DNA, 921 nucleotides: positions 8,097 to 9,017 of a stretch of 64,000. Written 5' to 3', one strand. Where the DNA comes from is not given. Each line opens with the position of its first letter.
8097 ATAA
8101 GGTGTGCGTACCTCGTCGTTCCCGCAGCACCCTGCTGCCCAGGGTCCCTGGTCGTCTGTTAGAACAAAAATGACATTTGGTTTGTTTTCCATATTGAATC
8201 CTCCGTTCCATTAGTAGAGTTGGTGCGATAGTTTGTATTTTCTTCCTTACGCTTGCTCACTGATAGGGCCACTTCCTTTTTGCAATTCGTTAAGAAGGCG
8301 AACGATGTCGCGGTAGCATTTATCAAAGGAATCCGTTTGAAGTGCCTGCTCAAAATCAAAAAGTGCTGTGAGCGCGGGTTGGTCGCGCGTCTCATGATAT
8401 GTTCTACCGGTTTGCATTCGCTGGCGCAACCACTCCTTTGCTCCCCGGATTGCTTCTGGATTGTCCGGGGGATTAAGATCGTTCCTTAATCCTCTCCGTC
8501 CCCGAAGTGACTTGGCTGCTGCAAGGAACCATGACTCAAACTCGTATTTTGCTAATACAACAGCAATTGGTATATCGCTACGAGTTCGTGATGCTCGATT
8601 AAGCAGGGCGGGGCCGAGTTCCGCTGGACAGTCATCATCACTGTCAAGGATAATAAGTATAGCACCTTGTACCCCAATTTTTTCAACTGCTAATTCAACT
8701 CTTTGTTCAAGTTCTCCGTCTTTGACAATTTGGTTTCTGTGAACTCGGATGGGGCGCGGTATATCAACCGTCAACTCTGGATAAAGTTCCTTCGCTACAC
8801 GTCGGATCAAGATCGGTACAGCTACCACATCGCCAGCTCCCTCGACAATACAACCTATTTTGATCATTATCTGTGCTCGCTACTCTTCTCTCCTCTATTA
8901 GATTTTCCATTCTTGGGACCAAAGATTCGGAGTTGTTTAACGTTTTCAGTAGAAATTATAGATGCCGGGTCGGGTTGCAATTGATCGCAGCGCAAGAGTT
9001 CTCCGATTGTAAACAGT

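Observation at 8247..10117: Two-gene ATPase + DUF4276/TOPRIM-like module, a split OLD/PARIS-like candidate defence pair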

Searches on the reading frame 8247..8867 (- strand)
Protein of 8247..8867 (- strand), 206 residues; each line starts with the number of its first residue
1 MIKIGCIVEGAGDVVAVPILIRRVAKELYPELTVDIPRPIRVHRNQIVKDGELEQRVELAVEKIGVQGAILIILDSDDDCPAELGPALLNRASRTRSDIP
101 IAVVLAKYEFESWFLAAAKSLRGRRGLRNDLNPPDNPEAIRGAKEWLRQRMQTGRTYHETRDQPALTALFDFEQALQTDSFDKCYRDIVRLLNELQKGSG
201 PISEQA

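Call 3: search_protein_families(library=pfam, proteins=[window:8250-8867:-], max_evalue=1)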
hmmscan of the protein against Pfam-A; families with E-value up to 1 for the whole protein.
window:8250-8867:- (206 aa): 2 families
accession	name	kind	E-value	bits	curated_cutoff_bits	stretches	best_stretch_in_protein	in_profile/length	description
PF14103.11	DUF4276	-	5.4e-09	37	30.2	1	8-183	1-186/192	Domain of unknown function (DUF4276)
PF00535.33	Glycos_transf_2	-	0.13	12.6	23.3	1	66-111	77-122/168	Glycosyl transferase family 2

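Call 4: search_protein_families(library=padloc, proteins=[window:8250-8867:-], max_evalue=1)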
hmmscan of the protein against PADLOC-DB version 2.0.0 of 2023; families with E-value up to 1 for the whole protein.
window:8250-8867:- (206 aa): 12 families
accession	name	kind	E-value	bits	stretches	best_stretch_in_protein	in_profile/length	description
PDLC04196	HEC-01B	-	1.6e-75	251.4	1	1-194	1-194/197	-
PDLC04200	HEC-01B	-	1.8e-52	176.3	1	4-195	6-209/218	-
PDLC04205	HEC-01B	-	1.1e-06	26.6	1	66-121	75-130/213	-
PDLC04197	HEC-01B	-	9.8e-06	23.4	1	63-156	48-137/192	-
PDLC04210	HEC-01B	-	1.2e-05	23.2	1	6-196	8-213/217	-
PDLC04198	HEC-01B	-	1.8e-05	22.6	1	101-193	111-207/211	-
PDLC04194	HEC-01B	-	6.1e-05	20.9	1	67-155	57-141/204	-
PDLC04191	HEC-01B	-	6.4e-05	21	1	1-150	1-139/192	-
PDLC04207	HEC-01B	-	0.00031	18.2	1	89-195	93-200/203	-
PDLC04206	HEC-01B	-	0.0029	15.5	1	67-120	77-130/219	-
PDLC04143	HEC-01A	-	0.0038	14.9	1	51-195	38-187/190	-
PDLC04185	HEC-01B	-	0.0096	14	1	1-122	1-112/188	-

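Call 5: search_protein_families(library=ncbifam, proteins=[window:8250-8867:-], max_evalue=1)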
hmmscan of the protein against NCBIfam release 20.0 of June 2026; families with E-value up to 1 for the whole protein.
window:8250-8867:- (206 aa): 0 families

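Call 12: find_homologous_proteins(query=window:8250-8867:-)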
Query window:8250-8867:- (206 aa): 2160 proteins with E <= 0.001 among 2687 candidates; the best 120 are listed.
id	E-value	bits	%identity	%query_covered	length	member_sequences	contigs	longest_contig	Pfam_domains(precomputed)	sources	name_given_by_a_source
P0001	2.5e-129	447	98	100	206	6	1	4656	PF14103.12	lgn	-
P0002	7.3e-102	357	79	97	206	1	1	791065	PF14103.12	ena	-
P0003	1.4e-99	350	76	100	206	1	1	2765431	PF14103.12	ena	-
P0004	1.7e-96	340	78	95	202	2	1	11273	PF14103.12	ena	-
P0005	2.1e-96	339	75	99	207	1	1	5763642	PF14103.12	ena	-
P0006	4.2e-96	338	76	96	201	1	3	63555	PF14103.12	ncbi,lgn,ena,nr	ncbi:DUF4276 family protein [Candidatus Poribacteria bacterium]|nr:DUF4276 family protein [Candidatu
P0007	9.8e-96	337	76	95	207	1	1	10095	PF14103.12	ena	-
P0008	1.7e-95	336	74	99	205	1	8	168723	PF14103.12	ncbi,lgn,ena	-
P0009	4.5e-95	335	74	100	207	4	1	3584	PF14103.12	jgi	jgi:hypothetical protein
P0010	6.7e-95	335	73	100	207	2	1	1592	PF14103.12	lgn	-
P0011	7.1e-95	334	75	97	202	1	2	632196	PF14103.12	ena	-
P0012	1.7e-94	333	74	99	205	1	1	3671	PF14103.12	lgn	-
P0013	1.7e-94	333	74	100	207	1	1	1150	PF14103.12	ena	-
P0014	2.4e-94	333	75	97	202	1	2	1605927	PF14103.12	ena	-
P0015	4.4e-94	332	73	100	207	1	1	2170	PF14103.12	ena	-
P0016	4.7e-94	332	73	100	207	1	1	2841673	PF14103.12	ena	-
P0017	5.1e-94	332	72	99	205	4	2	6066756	PF14103.12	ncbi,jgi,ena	jgi:hypothetical protein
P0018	5.2e-94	332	72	99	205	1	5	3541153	PF14103.12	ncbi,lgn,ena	-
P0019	5.8e-94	331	74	99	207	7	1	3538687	PF14103.12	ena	-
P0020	8.1e-94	331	72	99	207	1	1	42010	PF14103.12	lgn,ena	-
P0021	8.4e-94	331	76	100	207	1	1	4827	PF14103.12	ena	-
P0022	1.2e-93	330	75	97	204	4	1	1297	PF14103.12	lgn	-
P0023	1.4e-93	330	73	97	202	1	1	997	PF14103.12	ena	-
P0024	1.8e-93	330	75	97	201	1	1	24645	PF14103.12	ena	-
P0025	1.9e-93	330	72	99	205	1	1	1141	PF14103.12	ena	-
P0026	3.0e-93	329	73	99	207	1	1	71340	PF14103.12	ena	-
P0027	3.3e-93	329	76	95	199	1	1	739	PF14103.12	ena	-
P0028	5.0e-93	328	76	95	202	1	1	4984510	PF14103.12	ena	-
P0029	5.1e-93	328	73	99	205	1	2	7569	PF14103.12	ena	-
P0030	8.2e-93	328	73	99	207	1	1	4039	PF14103.12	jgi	jgi:hypothetical protein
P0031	8.8e-93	328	75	98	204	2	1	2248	PF14103.12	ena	-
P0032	8.9e-93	328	71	99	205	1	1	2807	PF14103.12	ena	-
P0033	1.4e-92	327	72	98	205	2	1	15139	PF14103.12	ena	-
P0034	1.5e-92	327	72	99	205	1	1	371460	PF14103.12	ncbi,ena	-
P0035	2.1e-92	326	72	100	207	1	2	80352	PF14103.12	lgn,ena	-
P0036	3.2e-92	326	71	99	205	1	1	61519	PF14103.12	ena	-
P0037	3.4e-92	326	71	99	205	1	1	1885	PF14103.12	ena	-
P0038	4.8e-92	325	71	99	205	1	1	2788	PF14103.12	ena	-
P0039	5.2e-92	325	73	99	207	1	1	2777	PF14103.12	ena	-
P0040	5.4e-92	325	73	99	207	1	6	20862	PF14103.12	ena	-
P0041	5.4e-92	325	70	100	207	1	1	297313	PF14103.12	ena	-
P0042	7.6e-92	325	74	98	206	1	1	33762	PF14103.12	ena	-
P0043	1.1e-91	324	70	99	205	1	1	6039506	PF14103.12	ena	-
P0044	1.3e-91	324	72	99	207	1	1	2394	PF14103.12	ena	-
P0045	1.5e-91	324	73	95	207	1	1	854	PF14103.12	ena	-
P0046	1.7e-91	323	72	99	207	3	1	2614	PF14103.12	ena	-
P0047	1.8e-91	323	71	99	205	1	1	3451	PF14103.12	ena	-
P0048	1.8e-91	323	75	95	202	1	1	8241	PF14103.12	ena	-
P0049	2.7e-91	323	70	99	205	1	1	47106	PF14103.12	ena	-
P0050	3.3e-91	322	72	100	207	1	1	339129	PF14103.12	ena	-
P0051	3.7e-91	322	72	99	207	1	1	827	PF14103.12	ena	-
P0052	3.7e-91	322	74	96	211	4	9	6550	PF14103.12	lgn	-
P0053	3.7e-91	322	71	99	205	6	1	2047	PF14103.12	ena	-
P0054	3.9e-91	322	69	100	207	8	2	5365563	PF14103.12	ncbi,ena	-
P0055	3.9e-91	322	73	99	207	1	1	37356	PF14103.12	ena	-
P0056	4.1e-91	322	72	95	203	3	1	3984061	PF14103.12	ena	-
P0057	4.3e-91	322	75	95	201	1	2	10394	PF14103.12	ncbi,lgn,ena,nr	ncbi:DUF4276 family protein [Candidatus Poribacteria bacterium]|nr:DUF4276 family protein [Candidatu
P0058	4.4e-91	322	71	98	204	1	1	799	PF14103.12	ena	-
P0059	5.2e-91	322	69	99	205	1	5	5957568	PF14103.12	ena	-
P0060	5.5e-91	322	71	99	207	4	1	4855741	PF14103.12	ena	-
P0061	6.2e-91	322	72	99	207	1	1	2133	PF14103.12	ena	-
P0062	7.6e-91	321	73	95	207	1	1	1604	PF14103.12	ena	-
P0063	8.0e-91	321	73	95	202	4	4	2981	PF14103.12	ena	-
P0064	9.2e-91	321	72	99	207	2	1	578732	PF14103.12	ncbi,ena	-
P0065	9.4e-91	321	71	100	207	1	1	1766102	PF14103.12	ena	-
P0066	1.1e-90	321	71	98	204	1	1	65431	PF14103.12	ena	-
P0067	1.4e-90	320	72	99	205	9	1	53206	PF14103.12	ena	-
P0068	1.5e-90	320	72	97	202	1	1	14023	PF14103.12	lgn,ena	-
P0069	1.6e-90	320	71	99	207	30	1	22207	PF14103.12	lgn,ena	-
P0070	1.6e-90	320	70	98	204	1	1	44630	PF14103.12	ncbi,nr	ncbi:hypothetical protein C6500_15275 [Candidatus Poribacteria bacterium]|nr:MAG: hypothetical prote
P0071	1.7e-90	320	70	98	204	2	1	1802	PF14103.12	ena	-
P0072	1.8e-90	320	74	100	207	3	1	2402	PF14103.12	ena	-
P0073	1.9e-90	320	73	96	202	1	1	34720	PF14103.12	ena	-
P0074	2.0e-90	320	69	100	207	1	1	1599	PF14103.12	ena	-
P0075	2.2e-90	320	72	99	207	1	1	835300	PF14103.12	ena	-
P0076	2.4e-90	320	72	99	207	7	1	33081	PF14103.12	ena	-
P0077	2.7e-90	319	71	99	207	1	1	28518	PF14103.12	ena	-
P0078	2.8e-90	319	72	95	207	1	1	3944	PF14103.12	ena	-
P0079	2.9e-90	319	72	99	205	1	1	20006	PF14103.12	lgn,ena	-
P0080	3.1e-90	319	71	99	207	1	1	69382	PF14103.12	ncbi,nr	ncbi:hypothetical protein C6499_10230 [Candidatus Poribacteria bacterium]|nr:MAG: hypothetical prote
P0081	3.8e-90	319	71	99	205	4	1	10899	PF14103.12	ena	-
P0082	4.2e-90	319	71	99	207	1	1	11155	PF14103.12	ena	-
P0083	4.5e-90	319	73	95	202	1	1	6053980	PF14103.12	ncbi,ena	-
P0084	4.9e-90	319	69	99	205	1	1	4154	PF14103.12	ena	-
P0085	5.3e-90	319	73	100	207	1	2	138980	PF14103.12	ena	-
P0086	5.7e-90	318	71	99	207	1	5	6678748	PF14103.12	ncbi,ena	-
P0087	6.5e-90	318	73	94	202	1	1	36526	PF14103.12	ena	-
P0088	7.6e-90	318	71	99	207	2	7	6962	PF14103.12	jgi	jgi:hypothetical protein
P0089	8.4e-90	318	71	99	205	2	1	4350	PF14103.12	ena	-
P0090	9.1e-90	318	72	95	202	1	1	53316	PF14103.12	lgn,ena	-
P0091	9.1e-90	318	70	100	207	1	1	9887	PF14103.12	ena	-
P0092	1.1e-89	317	71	95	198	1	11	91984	PF14103.12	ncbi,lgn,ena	-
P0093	1.1e-89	317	71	99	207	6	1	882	PF14103.12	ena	-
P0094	1.5e-89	317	74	96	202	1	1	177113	PF14103.12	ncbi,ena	-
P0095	1.6e-89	317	70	100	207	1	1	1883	PF14103.12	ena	-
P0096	2.0e-89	317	71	99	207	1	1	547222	PF14103.12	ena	-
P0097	2.0e-89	317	71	100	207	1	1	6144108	PF14103.12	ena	-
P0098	2.2e-89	316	70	99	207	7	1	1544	PF14103.12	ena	-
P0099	2.2e-89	316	72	99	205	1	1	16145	PF14103.12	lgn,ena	-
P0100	2.2e-89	316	69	99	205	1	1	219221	PF14103.12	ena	-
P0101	2.3e-89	316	73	96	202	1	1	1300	PF14103.12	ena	-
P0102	2.9e-89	316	72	95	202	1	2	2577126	PF14103.12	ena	-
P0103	3.0e-89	316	72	100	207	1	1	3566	PF14103.12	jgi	jgi:hypothetical protein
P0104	3.4e-89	316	70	100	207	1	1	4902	PF14103.12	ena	-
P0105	3.7e-89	316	71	99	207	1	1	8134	PF14103.12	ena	-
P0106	4.2e-89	316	68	99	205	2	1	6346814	PF14103.12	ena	-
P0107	5.6e-89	315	72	95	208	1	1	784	PF14103.12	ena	-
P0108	5.9e-89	315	68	99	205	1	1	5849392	PF14103.12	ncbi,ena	-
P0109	5.9e-89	315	73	98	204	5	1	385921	PF14103.12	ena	-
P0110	5.9e-89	315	73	96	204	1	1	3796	PF14103.12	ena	-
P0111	6.4e-89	315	71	100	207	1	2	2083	PF14103.12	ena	-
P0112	7.3e-89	315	73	95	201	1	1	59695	PF14103.12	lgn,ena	-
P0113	7.6e-89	315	71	99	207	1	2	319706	PF14103.12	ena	-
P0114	7.9e-89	315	72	99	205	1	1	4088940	PF14103.12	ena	-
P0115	8.5e-89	315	71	99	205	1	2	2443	PF14103.12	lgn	-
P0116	1.1e-88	314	72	99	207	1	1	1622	PF14103.12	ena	-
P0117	1.2e-88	314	71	99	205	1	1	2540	PF14103.12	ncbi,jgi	-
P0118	1.2e-88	314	72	99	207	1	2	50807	PF14103.12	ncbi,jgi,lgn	-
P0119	1.7e-88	314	72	95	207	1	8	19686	PF14103.12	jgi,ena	-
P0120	2.0e-88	313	73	95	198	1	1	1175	PF14103.12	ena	-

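Call 14: find_related_loci(query=window:8250-8867:-, collection=genome_contigs, flank=10000)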
Query window:8250-8867:- (206 aa) in genome_contigs; peptide patterns used: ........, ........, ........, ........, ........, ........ (x = any residue, [..] = any of these).
272 stretches matched a pattern; 187 encode a relative of the query (tblastn E <= 1e-3); the best 80 are kept; 80 distinct loci.
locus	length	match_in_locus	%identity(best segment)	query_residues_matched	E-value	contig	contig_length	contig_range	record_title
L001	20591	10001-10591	92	1-197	4e-122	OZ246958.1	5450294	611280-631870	MAG: Candidatus Poribacteria bacterium isolate eb1091dc-daf2-4aeb-812c-2eaa76c9e045 genome assembly, chromosome: 1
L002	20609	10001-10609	74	2-204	6e-101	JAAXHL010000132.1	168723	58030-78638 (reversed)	MAG: Candidatus Poribacteria bacterium isolate Plut_88888 unfiltered_Plut_88888_genomic_contig_75981, whole genome shotg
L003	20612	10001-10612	72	1-204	1e-99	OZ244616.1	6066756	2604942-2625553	MAG: Candidatus Poribacteria bacterium isolate e5250d40-67f0-410b-965f-0d198546f1b0 genome assembly, chromosome: 1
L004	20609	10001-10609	73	2-204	9e-99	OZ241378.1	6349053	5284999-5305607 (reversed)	MAG: Candidatus Poribacteria bacterium isolate 8f0f5501-85a9-4e66-9deb-4e7c08d09c04 genome assembly, chromosome: 1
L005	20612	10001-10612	72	1-204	4e-98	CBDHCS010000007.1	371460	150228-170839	MAG: Candidatus Poribacteria bacterium isolate 2ff7ea9c-4ed9-48aa-ac60-1c2c21251b56 genome assembly, contig: contig_7, w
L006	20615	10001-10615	69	2-206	2e-97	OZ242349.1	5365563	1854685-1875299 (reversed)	MAG: Candidatus Poribacteria bacterium isolate e367748c-ea16-458c-b08a-e5b385d280ea genome assembly, chromosome: 1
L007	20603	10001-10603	71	2-202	4e-97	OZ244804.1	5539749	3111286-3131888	MAG: Candidatus Poribacteria bacterium isolate 01d6ffbc-f1d2-4681-b35a-d9b575322fea genome assembly, chromosome: 1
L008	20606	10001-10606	75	2-201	2e-96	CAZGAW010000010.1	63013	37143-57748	MAG TPA_asm: uncultured bacterium isolate SRP109090_co1_253 genome assembly, contig: NODE_537_length_63013_cov_22.111296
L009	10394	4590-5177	75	1-196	1e-95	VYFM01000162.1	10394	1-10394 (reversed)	MAG: Candidatus Poribacteria bacterium isolate SB0677_bin_25 NODE_2281_length_10394_cov_9.630428, whole genome shotgun s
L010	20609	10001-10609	68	2-204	1e-95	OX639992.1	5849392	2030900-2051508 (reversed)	MAG: uncultured Poribacteria bacterium isolate 2342930e-25dc-453b-b24c-d77caf5257d8 genome assembly, chromosome: 1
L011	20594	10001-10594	74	2-199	2e-95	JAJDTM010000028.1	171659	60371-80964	MAG: Candidatus Poribacteria bacterium isolate jk18x1bzbins.25 k141_899418, whole genome shotgun sequence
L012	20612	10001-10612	71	2-205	3e-95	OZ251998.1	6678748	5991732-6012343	MAG: Candidatus Poribacteria bacterium isolate 8f110123-501e-42ad-9d55-583bbc997c7d genome assembly, chromosome: 1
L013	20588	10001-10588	73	1-196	3e-95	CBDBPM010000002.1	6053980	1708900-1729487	MAG: Candidatus Poribacteria bacterium isolate 2ce76e30-9b7a-4682-b141-86baa08e5e2a genome assembly, contig: contig_2, w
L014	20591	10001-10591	74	1-197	9e-95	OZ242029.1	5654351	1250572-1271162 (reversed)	MAG: Candidatus Poribacteria bacterium isolate e47116a6-1c5e-4b36-9515-22f207f5838d genome assembly, chromosome: 1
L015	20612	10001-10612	69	2-205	3e-94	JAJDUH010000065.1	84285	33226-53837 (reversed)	MAG: Candidatus Poribacteria bacterium isolate jk18x1bzbins.72 k141_833440, whole genome shotgun sequence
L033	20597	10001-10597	68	2-200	2e-90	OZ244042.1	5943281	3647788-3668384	MAG: Candidatus Poribacteria bacterium isolate 82c2f847-b3a6-4516-8f18-366283cf6473 genome assembly, chromosome: 1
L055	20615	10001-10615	65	2-206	1e-86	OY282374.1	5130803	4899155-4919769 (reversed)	MAG: Candidatus Poribacteria bacterium genome assembly, chromosome: 1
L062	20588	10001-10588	67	2-198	1e-84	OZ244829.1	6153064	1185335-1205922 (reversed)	MAG: Candidatus Poribacteria bacterium isolate f10cb695-1b13-44a5-8b8c-8d396a4a49c1 genome assembly, chromosome: 1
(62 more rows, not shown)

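Call 15: find_encoding_contigs(protein=window:8247-8867:-, flank=10000, max_places=6)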
Protein window:8247-8867:- (206 aa): no gene with exactly this product is on record in the collection.

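Call 27: predict_structure(alignment_id=A1)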
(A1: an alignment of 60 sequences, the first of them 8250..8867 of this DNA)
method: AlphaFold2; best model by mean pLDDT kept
length: 206 residues; sequences in the alignment: 60
mean_pLDDT: 83.8   pTM: 0.77
mean pLDDT of the five models: 83.8, 81.3, 69.7, 61.2, 59.3
residues with pLDDT >= 90: 71; 70-90: 111; 50-70: 17; < 50: 7
segments of 3 or more residues with pLDDT < 50: 200-206
pLDDT, mean of each block of 10 residues (from residue 1): 88 75 89 89 84 94 89 76 87 93 78 86 94 85 86 90 88 78 79 77 34
secondary structure, 60 per line:
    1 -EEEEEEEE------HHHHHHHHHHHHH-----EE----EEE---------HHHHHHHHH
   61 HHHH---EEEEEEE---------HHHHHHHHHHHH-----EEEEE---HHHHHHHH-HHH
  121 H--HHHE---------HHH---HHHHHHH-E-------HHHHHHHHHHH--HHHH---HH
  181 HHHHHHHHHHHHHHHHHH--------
elements in order: E2-9 H16-28 E40-42 H52-64 E68-74 H84-95 E101-105 H109-116 H118-121 H143-149 H159-169 H172-175 H179-198

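Call 29: search_solved_structures(query=A1, max_evalue=10, show_alignments=2)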
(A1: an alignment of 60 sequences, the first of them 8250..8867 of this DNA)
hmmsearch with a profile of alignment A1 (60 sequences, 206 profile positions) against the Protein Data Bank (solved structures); distinct sequences matched with E-value up to 10: 1.
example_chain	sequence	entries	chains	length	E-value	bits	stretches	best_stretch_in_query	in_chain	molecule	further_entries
4f61_I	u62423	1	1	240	0.91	12.4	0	109-164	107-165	Stathmin-like domain R4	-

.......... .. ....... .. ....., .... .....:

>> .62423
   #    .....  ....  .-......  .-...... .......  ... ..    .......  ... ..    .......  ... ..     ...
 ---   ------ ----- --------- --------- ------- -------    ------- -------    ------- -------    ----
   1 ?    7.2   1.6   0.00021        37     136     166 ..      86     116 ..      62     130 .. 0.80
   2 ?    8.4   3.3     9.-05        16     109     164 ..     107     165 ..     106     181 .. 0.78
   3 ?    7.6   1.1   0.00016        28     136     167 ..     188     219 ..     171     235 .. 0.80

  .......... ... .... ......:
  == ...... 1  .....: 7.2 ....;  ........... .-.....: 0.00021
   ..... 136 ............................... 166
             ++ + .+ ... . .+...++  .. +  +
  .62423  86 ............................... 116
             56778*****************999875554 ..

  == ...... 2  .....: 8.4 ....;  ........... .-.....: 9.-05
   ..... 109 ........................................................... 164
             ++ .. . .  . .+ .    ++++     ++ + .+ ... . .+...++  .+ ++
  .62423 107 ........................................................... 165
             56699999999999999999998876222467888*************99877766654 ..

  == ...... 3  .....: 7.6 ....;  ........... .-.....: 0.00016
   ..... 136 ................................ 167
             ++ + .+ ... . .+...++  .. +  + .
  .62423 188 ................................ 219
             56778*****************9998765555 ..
